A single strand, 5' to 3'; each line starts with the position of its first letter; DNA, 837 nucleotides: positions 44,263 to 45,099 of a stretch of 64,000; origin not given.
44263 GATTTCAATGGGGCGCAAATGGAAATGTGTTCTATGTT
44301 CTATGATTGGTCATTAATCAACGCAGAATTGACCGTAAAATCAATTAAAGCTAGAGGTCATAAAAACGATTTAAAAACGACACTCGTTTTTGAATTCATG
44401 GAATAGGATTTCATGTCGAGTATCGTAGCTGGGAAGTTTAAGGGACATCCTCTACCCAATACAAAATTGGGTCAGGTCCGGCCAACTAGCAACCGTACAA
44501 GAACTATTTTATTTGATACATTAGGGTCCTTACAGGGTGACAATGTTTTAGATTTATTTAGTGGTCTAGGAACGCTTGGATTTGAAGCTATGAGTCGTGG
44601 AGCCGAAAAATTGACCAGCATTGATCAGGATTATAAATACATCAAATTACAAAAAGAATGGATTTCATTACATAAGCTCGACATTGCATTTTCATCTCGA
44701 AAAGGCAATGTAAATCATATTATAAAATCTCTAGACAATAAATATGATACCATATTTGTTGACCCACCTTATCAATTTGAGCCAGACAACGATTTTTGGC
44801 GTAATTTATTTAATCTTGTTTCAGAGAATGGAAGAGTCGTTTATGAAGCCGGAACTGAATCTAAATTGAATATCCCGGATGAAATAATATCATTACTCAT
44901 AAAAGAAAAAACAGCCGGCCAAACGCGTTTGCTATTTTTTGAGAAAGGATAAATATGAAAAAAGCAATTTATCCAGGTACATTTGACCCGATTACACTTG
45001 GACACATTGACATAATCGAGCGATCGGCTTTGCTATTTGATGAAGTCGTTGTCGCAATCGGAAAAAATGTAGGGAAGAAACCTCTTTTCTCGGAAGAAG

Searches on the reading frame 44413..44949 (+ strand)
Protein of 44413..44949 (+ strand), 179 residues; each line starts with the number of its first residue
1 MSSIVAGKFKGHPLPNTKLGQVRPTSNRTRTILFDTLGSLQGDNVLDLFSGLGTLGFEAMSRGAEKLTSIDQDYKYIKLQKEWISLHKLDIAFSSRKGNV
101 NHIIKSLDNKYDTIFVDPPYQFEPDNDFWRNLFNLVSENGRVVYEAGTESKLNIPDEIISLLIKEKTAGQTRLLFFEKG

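Call 3: search_protein_families(library=pfam, proteins=[window:44413-44949:+], max_evalue=1)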
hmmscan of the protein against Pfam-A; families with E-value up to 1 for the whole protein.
window:44413-44949:+ (179 aa): 11 families
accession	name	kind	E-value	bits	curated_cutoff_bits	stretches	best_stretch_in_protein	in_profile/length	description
PF03602.21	Cons_hypoth95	-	1.2e-31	110.3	24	1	4-176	3-181/182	Conserved hypothetical protein 95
PF13847.12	Methyltransf_31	-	9.5e-08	32.3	27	1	42-145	4-110/145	Methyltransferase domain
PF05175.20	MTS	-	4.4e-07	30.1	23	1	32-123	22-111/170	Methyltransferase small domain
PF02475.24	TRM5-TYW2_MTfase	-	3.9e-05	24.1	28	1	41-154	36-145/164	TRM5/TYW2 methyltransferase domain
PF01555.25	N6_N4_Mtase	-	0.00015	22.2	26.7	1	38-80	178-219/221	DNA methylase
PF01861.22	BpsA_C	-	0.00062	19.5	27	1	13-124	14-126/243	Branched-chain polyamine synthase A C-terminal domain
PF13578.12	Methyltransf_24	-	0.0046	18.3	26.3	1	51-143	8-101/105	Methyltransferase domain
PF22130.1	Phage_gp38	-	0.032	14.9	27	1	115-139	31-54/58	Lactococcus phage gp38-like protein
PF09445.16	Methyltransf_15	-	0.11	12.5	22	1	44-120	3-81/165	RNA cap guanine-N2 methyltransferase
PF02086.21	MethyltransfD12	-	0.13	12.4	22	0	101-121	166-186/253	D12 class N6 adenine-specific DNA methyltransferase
PF06325.19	PrmA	-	0.17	11.8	22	1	40-93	160-213/296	Ribosomal protein L11 methyltransferase (PrmA)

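Call 4: search_protein_families(library=ncbifam, proteins=[window:44413-44949:+], max_evalue=1)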
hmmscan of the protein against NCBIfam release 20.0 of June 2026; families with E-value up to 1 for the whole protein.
window:44413-44949:+ (179 aa): 27 families (the best 25 are shown)
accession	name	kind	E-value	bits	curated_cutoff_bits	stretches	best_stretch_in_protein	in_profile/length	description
TIGR00095.1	TIGR00095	equivalog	2.1e-28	99.3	117.5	1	3-177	13-192/194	16S rRNA (guanine(966)-N(2))-methyltransferase RsmD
NF008157.0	PRK10909.1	equivalog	7.6e-17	61.8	302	1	4-173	15-185/199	16S rRNA (guanine(966)-N(2))-methyltransferase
NF008748.0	PRK11783.1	equivalog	6.7e-08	31.2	466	1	41-119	541-620/704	bifunctional 23S rRNA (guanine(2069)-N(7))-methyltransferase RlmK/23S rRNA (guanine(2445)-N(2))-methyltransferase RlmL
NF046099.1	RSP_2647_MTase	equivalog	4.3e-07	29.1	600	1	41-125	217-303/391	RSP_2647 family RNA methyltransferase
NF011529.0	PRK14968.1-3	equivalog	8.9e-07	28.5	162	1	31-130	24-118/198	putative methyltransferase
TIGR00537.1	hemK_rel_arch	hypoth_equivalog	0.00016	21.4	87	1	32-140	10-112/179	HemK2/MTQ2 family protein methyltransferase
NF001556.0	PRK00377.1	equivalog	0.00018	21.4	238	1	25-117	24-118/198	cobalt-precorrin-6Y C(15)-methyltransferase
TIGR04290.1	meth_Rta_06860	hypoth_equivalog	0.0002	20.9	300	1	39-115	47-120/226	TIGR04290 family methyltransferase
NF043040.1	corrin_prot_MT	hypoth_equivalog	0.00021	20.8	180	1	41-115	41-115/216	corrinoid protein-associated methyltransferase CpaM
NF050803.1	DnaMtaseCcrMCaul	equivalog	0.00054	19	830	1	39-85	203-248/350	adenine-specific DNA-methyltransferase CcrM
NF008572.0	PRK11524.1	equivalog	0.0011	18.2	292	1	38-80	211-252/294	adenine-specific DNA-methyltransferase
TIGR00479.1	rumA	equivalog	0.0011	17.9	183.55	1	40-121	292-374/432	23S rRNA (uracil(1939)-C(5))-methyltransferase RlmD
NF047732.1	tRNAMtaseTrm5bMeth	equivalog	0.0017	17.4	500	1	42-117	199-268/337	tRNA (guanine(37)-N1)-methyltransferase Trm5b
NF011707.0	PRK15128.1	equivalog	0.0024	16.8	712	1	41-124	220-307/396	23S rRNA (cytosine(1962)-C(5))-methyltransferase RlmI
TIGR02469.1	CbiT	equivalog_domain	0.0038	17.5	78.3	1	24-117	2-95/124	precorrin-6Y C5,15-methyltransferase (decarboxylating) subunit CbiT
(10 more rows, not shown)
